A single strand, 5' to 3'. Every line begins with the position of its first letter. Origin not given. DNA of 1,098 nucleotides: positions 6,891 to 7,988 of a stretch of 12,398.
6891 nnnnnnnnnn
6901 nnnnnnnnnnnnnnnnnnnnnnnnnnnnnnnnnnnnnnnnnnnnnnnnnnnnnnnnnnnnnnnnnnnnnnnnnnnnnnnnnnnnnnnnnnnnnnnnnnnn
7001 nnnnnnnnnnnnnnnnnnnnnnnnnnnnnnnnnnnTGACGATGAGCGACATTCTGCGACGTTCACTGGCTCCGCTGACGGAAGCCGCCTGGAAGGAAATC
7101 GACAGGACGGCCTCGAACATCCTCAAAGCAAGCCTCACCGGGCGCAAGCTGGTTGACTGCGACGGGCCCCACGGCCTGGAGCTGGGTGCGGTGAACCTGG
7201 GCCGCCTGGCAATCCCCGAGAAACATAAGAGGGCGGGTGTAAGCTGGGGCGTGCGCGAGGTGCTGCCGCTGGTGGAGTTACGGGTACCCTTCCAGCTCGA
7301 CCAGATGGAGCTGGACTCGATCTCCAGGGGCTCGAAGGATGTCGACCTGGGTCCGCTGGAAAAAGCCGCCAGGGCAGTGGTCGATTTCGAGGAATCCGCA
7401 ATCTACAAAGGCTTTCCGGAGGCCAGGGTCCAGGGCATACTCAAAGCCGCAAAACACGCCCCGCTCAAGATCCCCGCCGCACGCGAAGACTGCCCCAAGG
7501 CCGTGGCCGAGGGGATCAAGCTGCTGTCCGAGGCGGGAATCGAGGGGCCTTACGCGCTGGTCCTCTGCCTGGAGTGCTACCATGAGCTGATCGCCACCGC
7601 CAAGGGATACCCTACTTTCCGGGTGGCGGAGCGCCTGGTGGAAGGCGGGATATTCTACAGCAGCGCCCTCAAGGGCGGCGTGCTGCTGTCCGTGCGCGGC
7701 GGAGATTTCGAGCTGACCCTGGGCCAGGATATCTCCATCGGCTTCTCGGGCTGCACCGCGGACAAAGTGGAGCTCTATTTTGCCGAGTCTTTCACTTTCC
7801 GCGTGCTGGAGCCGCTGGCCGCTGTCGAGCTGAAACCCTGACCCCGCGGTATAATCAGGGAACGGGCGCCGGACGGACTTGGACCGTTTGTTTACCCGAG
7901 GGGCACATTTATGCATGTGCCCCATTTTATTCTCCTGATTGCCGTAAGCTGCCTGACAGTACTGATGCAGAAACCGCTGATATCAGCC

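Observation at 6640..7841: EncFtn-encapsulin iron-storage nanocompartment operon with an intact cargo-loading peptide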

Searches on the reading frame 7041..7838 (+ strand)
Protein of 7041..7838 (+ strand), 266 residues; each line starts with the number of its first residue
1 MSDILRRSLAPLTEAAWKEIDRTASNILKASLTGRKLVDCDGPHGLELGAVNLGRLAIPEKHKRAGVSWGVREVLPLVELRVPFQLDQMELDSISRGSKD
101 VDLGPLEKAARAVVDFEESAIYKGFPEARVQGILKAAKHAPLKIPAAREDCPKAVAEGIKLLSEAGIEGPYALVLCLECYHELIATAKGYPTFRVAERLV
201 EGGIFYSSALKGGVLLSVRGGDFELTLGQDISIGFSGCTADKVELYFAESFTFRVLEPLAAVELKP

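Call 3: search_protein_families(library=pfam, proteins=[window:7041-7838:+], max_evalue=0.01)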
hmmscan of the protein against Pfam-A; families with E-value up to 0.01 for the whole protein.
window:7041-7838:+ (266 aa): 1 family
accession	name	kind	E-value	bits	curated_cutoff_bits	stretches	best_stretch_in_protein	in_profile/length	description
PF04454.18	Linocin_M18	-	6e-80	268.6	24.3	1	3-252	2-253/253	Encapsulating protein for peroxidase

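Call 4: search_protein_families(library=ncbifam, proteins=[window:7041-7838:+], max_evalue=0.01)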
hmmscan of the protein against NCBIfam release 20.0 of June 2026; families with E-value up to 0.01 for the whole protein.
window:7041-7838:+ (266 aa): 1 family
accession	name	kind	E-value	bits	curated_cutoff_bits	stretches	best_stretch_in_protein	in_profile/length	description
NF041155.2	encap_f1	equivalog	1.4e-83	280.3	100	1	5-264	1-261/261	family 1 encapsulin nanocompartment shell protein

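Call 6: search_solved_structures(query=window:7041-7838:+, show_alignments=2)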
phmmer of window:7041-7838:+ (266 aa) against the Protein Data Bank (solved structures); distinct sequences matched with E-value up to 0.001: 36.
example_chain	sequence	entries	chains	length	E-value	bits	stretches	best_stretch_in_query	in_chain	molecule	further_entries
7odw_A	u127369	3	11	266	1.6e-66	227.4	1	3-265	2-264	Linocin_M18 bacteriocin protein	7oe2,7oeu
9e5e_A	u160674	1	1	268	5.7e-62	212.5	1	5-266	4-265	Bacteriocin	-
9ry4_A0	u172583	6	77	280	3.3e-58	200.2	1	2-265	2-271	Type 1 encapsulin shell protein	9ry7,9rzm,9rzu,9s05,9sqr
8u50_A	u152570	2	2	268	4.2e-58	199.8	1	5-266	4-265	Klebsiella pneumoniae family 1 encapsulin shell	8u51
3dkt_A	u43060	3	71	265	1.2e-56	195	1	3-265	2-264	Maritimacin | Type 1 encapsulin shell protein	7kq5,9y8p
7lij_A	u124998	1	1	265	1.3e-56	194.9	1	3-265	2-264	Maritimacin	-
7lik_A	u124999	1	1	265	1.3e-56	194.9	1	3-265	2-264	Maritimacin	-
7k5w_A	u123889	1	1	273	1.3e-56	194.9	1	3-265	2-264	Maritimacin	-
7mu1_A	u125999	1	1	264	1.4e-56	194.9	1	3-265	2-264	Maritimacin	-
7lil_A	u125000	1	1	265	1.4e-55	191.6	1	3-265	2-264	Maritimacin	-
9i8d_A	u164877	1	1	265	1.3e-54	188.4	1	5-262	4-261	Encapsulin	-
7lis_A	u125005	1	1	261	1.5e-54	188.2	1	3-265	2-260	Maritimacin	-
6wkv_A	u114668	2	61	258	1.9e-54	187.9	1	3-265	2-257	Encapsulin | Maritimacin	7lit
7lim_A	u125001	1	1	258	2.1e-54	187.7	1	3-265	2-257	Maritimacin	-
7lii_A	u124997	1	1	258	3.2e-54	187.1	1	3-265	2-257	Maritimacin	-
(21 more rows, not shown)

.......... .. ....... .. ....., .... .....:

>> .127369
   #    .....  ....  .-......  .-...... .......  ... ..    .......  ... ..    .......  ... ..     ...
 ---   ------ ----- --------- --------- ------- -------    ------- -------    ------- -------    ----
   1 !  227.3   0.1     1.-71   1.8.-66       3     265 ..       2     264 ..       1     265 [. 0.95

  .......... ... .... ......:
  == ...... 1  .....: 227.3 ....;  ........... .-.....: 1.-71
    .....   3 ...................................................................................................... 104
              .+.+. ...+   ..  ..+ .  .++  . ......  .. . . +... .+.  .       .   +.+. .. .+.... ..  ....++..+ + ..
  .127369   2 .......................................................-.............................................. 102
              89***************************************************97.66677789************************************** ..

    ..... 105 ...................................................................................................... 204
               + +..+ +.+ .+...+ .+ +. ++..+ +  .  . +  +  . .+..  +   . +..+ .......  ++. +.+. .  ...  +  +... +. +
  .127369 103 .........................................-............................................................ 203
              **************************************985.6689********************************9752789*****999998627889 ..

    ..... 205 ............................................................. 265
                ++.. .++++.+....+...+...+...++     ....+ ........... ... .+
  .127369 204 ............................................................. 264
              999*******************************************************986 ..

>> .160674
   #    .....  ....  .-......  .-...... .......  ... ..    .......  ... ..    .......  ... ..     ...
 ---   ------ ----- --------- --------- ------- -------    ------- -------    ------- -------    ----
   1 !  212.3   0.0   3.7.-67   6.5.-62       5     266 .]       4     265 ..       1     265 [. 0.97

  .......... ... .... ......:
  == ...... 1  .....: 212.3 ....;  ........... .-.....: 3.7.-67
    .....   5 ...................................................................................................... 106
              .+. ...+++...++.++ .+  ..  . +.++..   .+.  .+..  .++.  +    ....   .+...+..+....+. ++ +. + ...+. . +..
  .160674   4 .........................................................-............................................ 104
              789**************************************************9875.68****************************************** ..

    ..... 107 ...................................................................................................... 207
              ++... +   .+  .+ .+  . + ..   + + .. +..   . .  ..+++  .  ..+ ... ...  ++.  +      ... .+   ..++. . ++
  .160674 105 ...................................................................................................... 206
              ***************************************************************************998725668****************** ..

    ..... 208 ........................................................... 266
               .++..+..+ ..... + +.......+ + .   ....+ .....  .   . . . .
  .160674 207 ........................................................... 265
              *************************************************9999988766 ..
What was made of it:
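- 7041..7841 (+): Family 1 encapsulin shell gene, 266 aa, HK97 fold, predicted T=1. PDB 7odw at 1.6e-66 (call 6).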

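Call 8: find_encoding_contigs(protein=window:7041-7838:+, flank=10000, max_places=6)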
Protein window:7041-7838:+ (266 aa): no gene with exactly this product is on record in the collection.

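Call 9: find_homologous_proteins(query=window:7041-7838:+)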
Query window:7041-7838:+ (266 aa): 2660 proteins with E <= 0.001 among 5506 candidates; the best 120 are listed.
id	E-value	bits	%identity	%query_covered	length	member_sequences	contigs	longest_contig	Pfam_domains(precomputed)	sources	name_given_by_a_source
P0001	3.3e-170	582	100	100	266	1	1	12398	PF04454.19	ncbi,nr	ncbi:MAG: bacteriocin family protein [Candidatus Glassbacteria bacterium]|nr:bacteriocin family prot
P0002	1.9e-110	386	66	100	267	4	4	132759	PF04454.19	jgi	-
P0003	4.3e-110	385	66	100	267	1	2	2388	PF04454.19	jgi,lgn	-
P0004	7.2e-100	352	61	100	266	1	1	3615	PF04454.19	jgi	jgi:uncharacterized linocin/CFP29 family protein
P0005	1.5e-93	331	59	100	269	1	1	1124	PF04454.19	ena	-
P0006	3.2e-92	326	59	100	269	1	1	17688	PF04454.19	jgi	-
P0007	6.8e-92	325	60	100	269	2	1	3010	PF04454.19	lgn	-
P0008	1.5e-90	321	57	100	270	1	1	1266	PF04454.19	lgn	-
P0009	1.9e-90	321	57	100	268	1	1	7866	PF04454.19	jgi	jgi:uncharacterized linocin/CFP29 family protein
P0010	1.0e-89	318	58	100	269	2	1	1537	PF04454.19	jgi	-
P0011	1.6e-89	318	58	100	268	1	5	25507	PF04454.19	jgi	jgi:uncharacterized linocin/CFP29 family protein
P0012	6.3e-89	316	57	100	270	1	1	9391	PF04454.19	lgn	-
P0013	2.1e-88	314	55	100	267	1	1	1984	PF04454.19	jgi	jgi:uncharacterized linocin/CFP29 family protein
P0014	2.3e-88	314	56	100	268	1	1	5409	PF04454.19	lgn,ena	-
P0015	3.5e-88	313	56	100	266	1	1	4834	PF04454.19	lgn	-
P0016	4.0e-88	313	56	100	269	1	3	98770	PF04454.19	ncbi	-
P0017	4.2e-88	313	56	100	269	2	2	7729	PF04454.19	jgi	jgi:uncharacterized linocin/CFP29 family protein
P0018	5.2e-88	313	56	100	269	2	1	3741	PF04454.19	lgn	-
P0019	8.2e-88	312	55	100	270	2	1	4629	PF04454.19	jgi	jgi:uncharacterized linocin/CFP29 family protein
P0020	1.2e-87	312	59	100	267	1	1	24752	PF04454.19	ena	-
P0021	1.3e-87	311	57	100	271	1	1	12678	PF04454.19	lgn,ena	-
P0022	1.5e-87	311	56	100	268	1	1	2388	PF04454.19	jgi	jgi:uncharacterized linocin/CFP29 family protein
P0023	2.0e-87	311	56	100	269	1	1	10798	PF04454.19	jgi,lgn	jgi:uncharacterized linocin/CFP29 family protein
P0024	2.0e-87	311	54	100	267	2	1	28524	PF04454.19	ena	-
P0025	3.2e-87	310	67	82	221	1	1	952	PF04454.19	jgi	jgi:uncharacterized linocin/CFP29 family protein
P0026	3.2e-87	310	54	98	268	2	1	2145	PF04454.19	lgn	-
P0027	4.2e-87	310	55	100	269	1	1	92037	PF04454.19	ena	-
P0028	6.3e-87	309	57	100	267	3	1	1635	PF04454.19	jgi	-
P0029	6.7e-87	309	56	100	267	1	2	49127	PF04454.19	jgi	jgi:uncharacterized linocin/CFP29 family protein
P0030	9.2e-87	309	55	100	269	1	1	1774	PF04454.19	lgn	-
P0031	1.3e-86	308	56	100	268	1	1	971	PF04454.19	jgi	jgi:uncharacterized linocin/CFP29 family protein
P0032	1.3e-86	308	56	100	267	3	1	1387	PF04454.19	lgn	-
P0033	1.4e-86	308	55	100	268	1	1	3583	PF04454.19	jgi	jgi:uncharacterized linocin/CFP29 family protein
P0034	1.5e-86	308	53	100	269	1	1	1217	PF04454.19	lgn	-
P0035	2.7e-86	307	53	100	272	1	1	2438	PF04454.19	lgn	-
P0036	3.6e-86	307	55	100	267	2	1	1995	PF04454.19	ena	-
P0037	5.8e-86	306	58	100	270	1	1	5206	PF04454.19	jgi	-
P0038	5.8e-86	306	54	100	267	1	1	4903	PF04454.19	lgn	-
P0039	7.9e-86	306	56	100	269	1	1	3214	PF04454.19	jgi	jgi:uncharacterized linocin/CFP29 family protein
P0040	8.2e-86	305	55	100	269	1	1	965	PF04454.19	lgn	-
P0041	1.1e-85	305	58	100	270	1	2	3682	PF04454.19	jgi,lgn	-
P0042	1.3e-85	305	56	100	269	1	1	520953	PF04454.19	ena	-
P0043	3.1e-85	304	55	100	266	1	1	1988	PF04454.19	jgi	jgi:uncharacterized linocin/CFP29 family protein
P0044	3.6e-85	303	54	99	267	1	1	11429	PF04454.19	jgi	jgi:uncharacterized linocin/CFP29 family protein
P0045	4.2e-85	303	56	99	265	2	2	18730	PF04454.19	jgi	jgi:uncharacterized linocin/CFP29 family protein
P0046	4.5e-85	303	54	100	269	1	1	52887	PF04454.19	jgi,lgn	-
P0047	5.5e-85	303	55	99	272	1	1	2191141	PF04454.19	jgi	jgi:uncharacterized linocin/CFP29 family protein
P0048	5.5e-85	303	52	100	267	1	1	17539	PF04454.19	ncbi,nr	ncbi:MAG: bacteriocin family protein [Phycisphaerales bacterium]|nr:bacteriocin family protein [Phyc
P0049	6.9e-85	302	55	100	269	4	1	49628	PF04454.19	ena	-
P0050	8.4e-85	302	54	99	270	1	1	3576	PF04454.19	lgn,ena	-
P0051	8.7e-85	302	54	100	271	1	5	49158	PF04454.19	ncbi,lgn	-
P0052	1.0e-84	302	56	100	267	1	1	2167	PF04454.19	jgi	jgi:uncharacterized linocin/CFP29 family protein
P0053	1.3e-84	302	58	100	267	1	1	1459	PF04454.19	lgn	-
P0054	1.4e-84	301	56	100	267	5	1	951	PF04454.19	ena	-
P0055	2.3e-84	301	55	99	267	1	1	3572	PF04454.19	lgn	-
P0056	2.5e-84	301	56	100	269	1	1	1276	PF04454.19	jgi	jgi:uncharacterized linocin/CFP29 family protein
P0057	3.2e-84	300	54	99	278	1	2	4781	PF04454.19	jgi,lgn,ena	-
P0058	3.8e-84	300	53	100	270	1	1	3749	PF04454.19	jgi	jgi:uncharacterized linocin/CFP29 family protein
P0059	5.8e-84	299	55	100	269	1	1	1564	PF04454.19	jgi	jgi:uncharacterized linocin/CFP29 family protein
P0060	6.1e-84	299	54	98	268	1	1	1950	PF04454.19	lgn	-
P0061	8.6e-84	299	55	100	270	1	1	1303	PF04454.19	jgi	jgi:uncharacterized linocin/CFP29 family protein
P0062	8.7e-84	299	55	99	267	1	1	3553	PF04454.19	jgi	jgi:uncharacterized linocin/CFP29 family protein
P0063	8.9e-84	299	54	99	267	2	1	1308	PF04454.19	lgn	-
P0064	1.0e-83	299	53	100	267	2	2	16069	PF04454.19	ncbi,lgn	-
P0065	2.4e-83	297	53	100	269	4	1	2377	PF04454.19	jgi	jgi:uncharacterized linocin/CFP29 family protein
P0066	2.8e-83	297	53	100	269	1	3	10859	PF04454.19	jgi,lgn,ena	-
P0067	2.8e-83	297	54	100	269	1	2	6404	PF04454.19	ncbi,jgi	jgi:uncharacterized linocin/CFP29 family protein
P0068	3.8e-83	297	54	99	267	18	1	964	PF04454.19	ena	-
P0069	4.1e-83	297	55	100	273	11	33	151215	PF04454.19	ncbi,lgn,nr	ncbi:MAG: bacteriocin family protein [Bryobacterales bacterium]|nr:bacteriocin family protein [Bryob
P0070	4.9e-83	296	54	100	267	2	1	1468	PF04454.19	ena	-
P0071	5.7e-83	296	54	100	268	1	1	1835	PF04454.19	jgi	jgi:uncharacterized linocin/CFP29 family protein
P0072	7.4e-83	296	54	100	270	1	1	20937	PF04454.19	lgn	-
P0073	7.5e-83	296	53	100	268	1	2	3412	PF04454.19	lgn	-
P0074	8.3e-83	296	54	100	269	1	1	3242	PF04454.19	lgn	-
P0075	9.6e-83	295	54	100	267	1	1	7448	PF04454.19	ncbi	-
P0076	1.0e-82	295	53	100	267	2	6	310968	PF04454.19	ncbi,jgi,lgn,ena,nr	ncbi:MAG TPA: family 1 encapsulin nanocompartment shell protein [Phycisphaerae bacterium]|nr:family 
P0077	1.2e-82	295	53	100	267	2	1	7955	PF04454.19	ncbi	-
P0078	1.2e-82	295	53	100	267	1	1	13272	PF04454.19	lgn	-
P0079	1.5e-82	295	54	100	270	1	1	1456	PF04454.19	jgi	-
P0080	1.8e-82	295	55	100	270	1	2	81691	PF04454.19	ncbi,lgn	-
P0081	3.1e-82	294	55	100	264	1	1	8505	PF04454.19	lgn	-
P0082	3.4e-82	294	55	100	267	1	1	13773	PF04454.19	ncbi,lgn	-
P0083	4.3e-82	293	51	100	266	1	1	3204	PF04454.19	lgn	-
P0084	5.7e-82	293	53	100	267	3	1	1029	PF04454.19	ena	-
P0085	6.2e-82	293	55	100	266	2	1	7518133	PF04454.19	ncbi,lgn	-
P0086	9.0e-82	292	55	100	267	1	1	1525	PF04454.19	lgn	-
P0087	1.2e-81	292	53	100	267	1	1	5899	PF04454.19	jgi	jgi:uncharacterized linocin/CFP29 family protein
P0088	1.9e-81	291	54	100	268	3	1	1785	PF04454.19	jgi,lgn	-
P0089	2.2e-81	291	54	100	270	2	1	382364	PF04454.19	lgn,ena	-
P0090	3.1e-81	290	52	98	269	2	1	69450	PF04454.19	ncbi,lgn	-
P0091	3.4e-81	290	53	100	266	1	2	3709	PF04454.19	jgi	jgi:uncharacterized linocin/CFP29 family protein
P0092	4.2e-81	290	54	100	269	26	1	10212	PF04454.19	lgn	-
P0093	4.4e-81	290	55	99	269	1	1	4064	PF04454.19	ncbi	-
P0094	4.7e-81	290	52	99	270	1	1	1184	PF04454.19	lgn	-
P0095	4.9e-81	290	53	100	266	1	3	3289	PF04454.19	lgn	-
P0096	5.7e-81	290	53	99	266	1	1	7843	PF04454.19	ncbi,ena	-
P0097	6.6e-81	289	54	99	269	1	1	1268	PF04454.19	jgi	jgi:uncharacterized linocin/CFP29 family protein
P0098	6.9e-81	289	51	100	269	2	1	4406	PF04454.19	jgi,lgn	jgi:uncharacterized linocin/CFP29 family protein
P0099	7.5e-81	289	52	100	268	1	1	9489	PF04454.19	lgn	-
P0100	8.3e-81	289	53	100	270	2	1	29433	PF04454.19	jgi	jgi:uncharacterized linocin/CFP29 family protein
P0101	9.0e-81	289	52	99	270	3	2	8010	PF04454.19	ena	-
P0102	9.8e-81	289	53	100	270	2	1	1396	PF04454.19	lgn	-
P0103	1.0e-80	289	51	100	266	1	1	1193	PF04454.19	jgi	-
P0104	1.1e-80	289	50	99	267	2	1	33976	PF04454.19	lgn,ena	-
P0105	1.3e-80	288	52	100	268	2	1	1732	PF04454.19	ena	-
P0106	1.4e-80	288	52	100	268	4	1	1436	PF04454.19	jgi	-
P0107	1.5e-80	288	50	100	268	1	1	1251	PF04454.19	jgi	jgi:uncharacterized linocin/CFP29 family protein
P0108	1.7e-80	288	53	100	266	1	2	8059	PF04454.19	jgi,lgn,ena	-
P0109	2.0e-80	288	54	99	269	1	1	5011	PF04454.19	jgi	jgi:uncharacterized linocin/CFP29 family protein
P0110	2.5e-80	287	52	99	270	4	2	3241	PF04454.19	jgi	jgi:uncharacterized linocin/CFP29 family protein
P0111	2.8e-80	287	51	100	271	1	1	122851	PF04454.19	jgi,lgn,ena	-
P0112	2.8e-80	287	53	100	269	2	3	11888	PF04454.19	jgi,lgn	jgi:uncharacterized linocin/CFP29 family protein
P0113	2.9e-80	287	52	100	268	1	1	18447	PF04454.19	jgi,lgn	-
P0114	4.4e-80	287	51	100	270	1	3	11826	PF04454.19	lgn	-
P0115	4.5e-80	287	54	100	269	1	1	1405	PF04454.19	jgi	-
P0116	4.9e-80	287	52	99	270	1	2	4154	PF04454.19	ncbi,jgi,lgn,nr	ncbi:bacteriocin family protein [bacterium]|nr:bacteriocin family protein [bacterium]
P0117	5.0e-80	287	53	99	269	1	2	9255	PF04454.19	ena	-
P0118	5.1e-80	286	52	100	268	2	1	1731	PF04454.19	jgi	jgi:uncharacterized linocin/CFP29 family protein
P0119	5.2e-80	286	51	100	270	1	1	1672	PF04454.19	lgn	-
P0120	5.5e-80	286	52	100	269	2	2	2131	PF04454.19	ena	-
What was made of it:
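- The NCBI name is 'bacteriocin family protein' (call 9).
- Tried and rejected: It returned nothing in the contig index (call 8), although the protein is in the protein collection (call 9).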

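Call 11: find_encoding_contigs(protein=P0002, flank=10000, max_places=4)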
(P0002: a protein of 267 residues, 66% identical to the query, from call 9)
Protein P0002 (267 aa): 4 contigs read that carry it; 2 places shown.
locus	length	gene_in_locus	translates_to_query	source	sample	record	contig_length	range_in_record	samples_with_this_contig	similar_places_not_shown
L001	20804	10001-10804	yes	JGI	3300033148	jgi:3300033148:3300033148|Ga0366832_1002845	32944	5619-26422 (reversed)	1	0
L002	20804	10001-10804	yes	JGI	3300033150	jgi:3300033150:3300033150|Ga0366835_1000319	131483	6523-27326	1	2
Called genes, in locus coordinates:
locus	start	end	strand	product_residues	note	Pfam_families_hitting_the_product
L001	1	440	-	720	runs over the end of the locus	PF12715:Abhydrolase_7 (weak), PF05448:AXE1, PF00561:Abhydrolase_1 (faint), PF00326:Peptidase_S9 (faint)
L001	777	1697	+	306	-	PF01784:DUF34_NIF3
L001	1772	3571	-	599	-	PF02129:Peptidase_S15, PF08530:PepX_C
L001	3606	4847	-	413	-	PF14100:DUF6807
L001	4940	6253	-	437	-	PF01408:GFO_IDH_MocA, PF02894:GFO_IDH_MocA_C, PF22725:GFO_IDH_MocA_C3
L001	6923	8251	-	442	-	PF00072:Response_reg, PF00158:Sigma54_activat, PF14532:Sigma54_activ_2, PF25601:AAA_lid_14, PF02954:HTH_8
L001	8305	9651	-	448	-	PF02518:HATPase_c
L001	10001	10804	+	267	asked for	PF04454:Linocin_M18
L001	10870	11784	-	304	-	PF01967:MoaC, PF00994:MoCF_biosynth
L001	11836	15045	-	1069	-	PF00580:UvrD-helicase, PF13245:AAA_19, PF13361:UvrD_C, PF13538:UvrD_C_2 (faint), PF12705:PDDEXK_1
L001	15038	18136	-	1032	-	PF12705:PDDEXK_1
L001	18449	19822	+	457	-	PF02056:Glyco_hydro_4, PF11975:Glyco_hydro_4C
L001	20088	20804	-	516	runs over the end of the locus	PF00474:SSF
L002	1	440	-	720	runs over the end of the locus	PF12715:Abhydrolase_7 (weak), PF05448:AXE1, PF00561:Abhydrolase_1 (faint), PF00326:Peptidase_S9 (faint)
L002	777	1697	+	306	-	PF01784:DUF34_NIF3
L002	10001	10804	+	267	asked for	PF04454:Linocin_M18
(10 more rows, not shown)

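Call 33: find_related_loci(query=window:7041-7838:+, collection=metagenome_contigs, flank=10000)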
Query window:7041-7838:+ (266 aa) in metagenome_contigs; peptide patterns used: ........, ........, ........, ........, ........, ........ (x = any residue, [..] = any of these).
134 stretches matched a pattern; 5 encode a relative of the query (tblastn E <= 1e-3); 5 distinct loci.
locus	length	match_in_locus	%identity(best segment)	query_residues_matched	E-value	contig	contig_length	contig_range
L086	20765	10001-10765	51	3-258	2e-78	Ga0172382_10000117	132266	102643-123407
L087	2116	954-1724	40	4-263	7e-56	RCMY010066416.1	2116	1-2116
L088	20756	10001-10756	38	3-257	5e-62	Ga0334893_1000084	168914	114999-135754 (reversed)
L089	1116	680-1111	45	1-146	1e-25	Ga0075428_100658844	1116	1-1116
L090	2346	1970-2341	45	1-125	2e-23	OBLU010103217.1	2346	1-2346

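Call 48: predict_structure(alignment_id=A2)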
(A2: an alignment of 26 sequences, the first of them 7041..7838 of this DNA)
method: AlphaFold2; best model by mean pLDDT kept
length: 266 residues; sequences in the alignment: 26
mean_pLDDT: 89.6   pTM: 0.85
mean pLDDT of the five models: 89.6, 85.9, 79.4, 77.7, 71.3
residues with pLDDT >= 90: 176; 70-90: 82; 50-70: 6; < 50: 2
segments of 3 or more residues with pLDDT < 50: none
pLDDT, mean of each block of 10 residues (from residue 1): 80 94 95 93 83 76 77 87 95 88 95 97 93 95 84 92 94 93 68 84 93 94 93 94 96 95 94
secondary structure, 60 per line:
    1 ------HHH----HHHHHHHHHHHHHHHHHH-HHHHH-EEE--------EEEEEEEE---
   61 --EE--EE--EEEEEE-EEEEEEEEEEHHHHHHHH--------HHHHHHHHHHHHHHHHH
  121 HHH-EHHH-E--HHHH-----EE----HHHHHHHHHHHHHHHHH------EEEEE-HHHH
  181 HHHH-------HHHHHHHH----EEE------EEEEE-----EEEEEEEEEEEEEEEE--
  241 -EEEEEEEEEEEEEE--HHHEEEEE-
elements in order: H14-31 H33-37 E39-41 E50-57 E71-76 E78-87 H88-95 H104-123 H133-136 H148-164 E171-175 H177-184 H192-199 E204-206 E213-217 E223-238 E242-255 E261-265
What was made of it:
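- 7041..7841 (+): The AF2 model has pLDDT 89.6 (call 48), with TM 0.93 and rmsd 1.8 A to 7oe2_A.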
